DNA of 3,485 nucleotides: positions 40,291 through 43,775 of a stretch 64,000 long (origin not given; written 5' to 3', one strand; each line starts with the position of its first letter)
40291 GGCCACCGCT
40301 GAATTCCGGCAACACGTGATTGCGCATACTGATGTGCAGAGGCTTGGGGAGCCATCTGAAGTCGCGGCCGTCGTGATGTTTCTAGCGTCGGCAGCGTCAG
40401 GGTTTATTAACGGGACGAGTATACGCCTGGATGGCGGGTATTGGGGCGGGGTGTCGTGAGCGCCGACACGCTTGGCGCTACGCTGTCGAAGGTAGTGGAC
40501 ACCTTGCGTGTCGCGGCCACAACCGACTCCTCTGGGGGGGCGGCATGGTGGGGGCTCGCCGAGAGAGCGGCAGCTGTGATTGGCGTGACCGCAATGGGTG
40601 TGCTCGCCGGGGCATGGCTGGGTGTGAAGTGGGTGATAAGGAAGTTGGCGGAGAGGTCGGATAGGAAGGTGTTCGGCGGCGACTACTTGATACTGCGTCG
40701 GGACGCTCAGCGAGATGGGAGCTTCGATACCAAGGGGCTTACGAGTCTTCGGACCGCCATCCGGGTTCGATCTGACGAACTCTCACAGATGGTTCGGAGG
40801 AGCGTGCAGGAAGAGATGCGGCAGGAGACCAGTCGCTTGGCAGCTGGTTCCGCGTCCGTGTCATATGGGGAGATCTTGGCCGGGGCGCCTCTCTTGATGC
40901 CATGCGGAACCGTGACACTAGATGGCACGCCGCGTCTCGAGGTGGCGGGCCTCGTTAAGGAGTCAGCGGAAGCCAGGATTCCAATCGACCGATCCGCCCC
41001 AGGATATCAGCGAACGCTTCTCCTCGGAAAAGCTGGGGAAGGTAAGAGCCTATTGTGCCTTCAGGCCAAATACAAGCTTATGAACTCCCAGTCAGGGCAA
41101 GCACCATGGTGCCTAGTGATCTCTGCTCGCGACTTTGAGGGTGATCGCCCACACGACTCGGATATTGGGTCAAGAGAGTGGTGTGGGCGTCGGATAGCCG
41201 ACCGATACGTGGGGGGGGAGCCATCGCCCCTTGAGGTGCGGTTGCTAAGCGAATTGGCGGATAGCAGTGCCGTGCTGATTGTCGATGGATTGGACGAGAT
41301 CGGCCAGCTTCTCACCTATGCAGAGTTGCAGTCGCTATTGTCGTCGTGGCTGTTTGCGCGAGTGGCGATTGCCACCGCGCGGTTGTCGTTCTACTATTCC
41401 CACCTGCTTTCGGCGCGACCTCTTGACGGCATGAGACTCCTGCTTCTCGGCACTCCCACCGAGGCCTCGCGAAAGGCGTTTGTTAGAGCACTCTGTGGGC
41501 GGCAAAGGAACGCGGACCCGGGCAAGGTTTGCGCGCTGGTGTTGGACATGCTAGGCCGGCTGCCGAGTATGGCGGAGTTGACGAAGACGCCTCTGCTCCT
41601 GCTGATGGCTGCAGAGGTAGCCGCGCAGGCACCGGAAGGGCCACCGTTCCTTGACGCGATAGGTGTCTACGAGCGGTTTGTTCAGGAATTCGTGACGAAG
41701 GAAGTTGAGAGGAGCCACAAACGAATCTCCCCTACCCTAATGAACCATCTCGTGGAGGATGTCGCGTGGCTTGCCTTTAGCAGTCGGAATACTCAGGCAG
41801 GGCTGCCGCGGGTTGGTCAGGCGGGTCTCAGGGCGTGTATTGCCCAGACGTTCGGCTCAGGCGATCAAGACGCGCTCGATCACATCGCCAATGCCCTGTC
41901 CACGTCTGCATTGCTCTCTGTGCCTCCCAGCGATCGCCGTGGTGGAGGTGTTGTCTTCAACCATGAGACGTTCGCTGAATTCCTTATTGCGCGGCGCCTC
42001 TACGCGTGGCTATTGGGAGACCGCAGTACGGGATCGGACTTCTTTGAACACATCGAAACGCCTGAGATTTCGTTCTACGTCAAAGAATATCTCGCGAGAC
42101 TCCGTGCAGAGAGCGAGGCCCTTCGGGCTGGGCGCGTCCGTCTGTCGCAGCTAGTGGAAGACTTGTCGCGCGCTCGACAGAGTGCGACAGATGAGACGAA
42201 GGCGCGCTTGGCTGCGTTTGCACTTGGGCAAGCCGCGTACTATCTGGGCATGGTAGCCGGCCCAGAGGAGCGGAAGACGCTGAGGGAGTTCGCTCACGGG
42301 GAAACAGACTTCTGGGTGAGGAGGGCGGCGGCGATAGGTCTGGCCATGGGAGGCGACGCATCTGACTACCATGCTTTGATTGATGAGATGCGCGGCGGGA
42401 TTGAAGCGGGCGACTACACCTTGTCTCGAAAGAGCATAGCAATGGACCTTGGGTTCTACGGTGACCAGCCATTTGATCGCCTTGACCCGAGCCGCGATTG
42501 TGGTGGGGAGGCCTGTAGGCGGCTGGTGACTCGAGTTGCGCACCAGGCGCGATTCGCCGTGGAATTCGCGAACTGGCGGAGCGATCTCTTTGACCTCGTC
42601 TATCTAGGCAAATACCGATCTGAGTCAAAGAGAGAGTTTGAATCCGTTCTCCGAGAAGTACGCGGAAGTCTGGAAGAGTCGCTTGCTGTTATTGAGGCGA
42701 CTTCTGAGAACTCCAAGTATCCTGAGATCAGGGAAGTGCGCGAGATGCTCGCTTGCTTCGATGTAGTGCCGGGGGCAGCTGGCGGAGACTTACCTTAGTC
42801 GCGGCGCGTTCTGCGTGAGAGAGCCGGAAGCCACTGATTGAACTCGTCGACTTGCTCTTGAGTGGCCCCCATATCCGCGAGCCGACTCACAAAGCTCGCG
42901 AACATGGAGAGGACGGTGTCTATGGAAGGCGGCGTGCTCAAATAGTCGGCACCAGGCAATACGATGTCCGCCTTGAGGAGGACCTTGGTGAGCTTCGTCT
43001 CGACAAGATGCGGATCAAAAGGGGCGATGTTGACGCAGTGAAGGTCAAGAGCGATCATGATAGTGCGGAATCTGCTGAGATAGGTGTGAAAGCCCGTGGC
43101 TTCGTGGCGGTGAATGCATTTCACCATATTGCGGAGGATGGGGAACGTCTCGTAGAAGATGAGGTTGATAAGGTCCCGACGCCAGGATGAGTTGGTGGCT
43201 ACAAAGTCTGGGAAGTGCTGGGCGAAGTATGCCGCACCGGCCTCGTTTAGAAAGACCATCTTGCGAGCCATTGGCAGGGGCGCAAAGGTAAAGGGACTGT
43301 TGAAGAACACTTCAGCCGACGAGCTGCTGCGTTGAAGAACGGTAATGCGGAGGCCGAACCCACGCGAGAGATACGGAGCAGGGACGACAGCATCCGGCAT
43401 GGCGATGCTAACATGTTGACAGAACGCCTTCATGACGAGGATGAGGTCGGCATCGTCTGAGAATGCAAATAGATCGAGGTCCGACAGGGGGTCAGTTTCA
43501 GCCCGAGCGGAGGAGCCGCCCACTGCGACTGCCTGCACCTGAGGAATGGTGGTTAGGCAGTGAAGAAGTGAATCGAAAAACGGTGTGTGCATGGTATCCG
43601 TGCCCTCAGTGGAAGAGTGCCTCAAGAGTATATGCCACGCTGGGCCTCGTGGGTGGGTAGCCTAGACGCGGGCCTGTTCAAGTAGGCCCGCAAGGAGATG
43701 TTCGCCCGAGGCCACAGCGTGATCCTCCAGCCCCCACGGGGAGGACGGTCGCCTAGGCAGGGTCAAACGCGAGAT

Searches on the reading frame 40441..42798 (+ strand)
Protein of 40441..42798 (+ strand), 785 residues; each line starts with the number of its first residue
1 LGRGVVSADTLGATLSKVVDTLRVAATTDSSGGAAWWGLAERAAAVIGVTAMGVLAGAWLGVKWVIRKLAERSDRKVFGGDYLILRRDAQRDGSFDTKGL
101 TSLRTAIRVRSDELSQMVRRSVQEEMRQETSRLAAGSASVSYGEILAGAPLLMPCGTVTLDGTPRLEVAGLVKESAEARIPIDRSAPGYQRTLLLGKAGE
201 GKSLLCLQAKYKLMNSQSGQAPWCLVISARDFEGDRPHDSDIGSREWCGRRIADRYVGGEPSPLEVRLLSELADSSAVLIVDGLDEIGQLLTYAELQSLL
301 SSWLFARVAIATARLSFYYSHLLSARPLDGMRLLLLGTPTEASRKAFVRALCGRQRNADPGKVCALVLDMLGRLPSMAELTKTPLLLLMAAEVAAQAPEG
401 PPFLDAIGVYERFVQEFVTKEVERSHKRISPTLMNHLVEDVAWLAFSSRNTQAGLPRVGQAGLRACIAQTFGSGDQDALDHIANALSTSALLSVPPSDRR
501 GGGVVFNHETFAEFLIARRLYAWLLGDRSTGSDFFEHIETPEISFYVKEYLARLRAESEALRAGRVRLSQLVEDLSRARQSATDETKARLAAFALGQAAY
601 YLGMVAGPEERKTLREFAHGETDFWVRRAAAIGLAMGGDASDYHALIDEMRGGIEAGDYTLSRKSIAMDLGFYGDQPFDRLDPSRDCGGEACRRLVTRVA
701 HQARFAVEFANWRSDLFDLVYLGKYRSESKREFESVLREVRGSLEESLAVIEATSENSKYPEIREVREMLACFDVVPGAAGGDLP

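Call 15: search_protein_families(library=pfam, proteins=[window:40441-42798:+], max_evalue=0.01)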
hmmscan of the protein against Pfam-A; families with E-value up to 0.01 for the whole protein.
window:40441-42798:+ (785 aa): 3 families
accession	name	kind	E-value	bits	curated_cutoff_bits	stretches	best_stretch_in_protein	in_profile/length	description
PF05729.18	NACHT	-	0.00014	22.1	26.7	1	192-304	3-114/167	NACHT domain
PF13646.12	HEAT_2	-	0.0011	19.6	27.7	0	584-647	13-68/88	HEAT repeats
PF25199.1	nSTAND_NTPase5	-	0.0015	18.8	34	0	165-217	21-69/145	Novel STAND NTPase 5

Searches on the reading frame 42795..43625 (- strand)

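Call 15: search_protein_families(library=pfam, proteins=[window:42795-43625:-], max_evalue=0.01)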
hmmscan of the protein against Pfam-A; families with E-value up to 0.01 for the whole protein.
window:42795-43625:- (276 aa): 1 family
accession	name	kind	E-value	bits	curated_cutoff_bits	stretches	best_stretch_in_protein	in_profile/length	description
PF01909.29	NTP_transf_2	-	0.0012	19.6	21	1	27-59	11-43/93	Nucleotidyltransferase domain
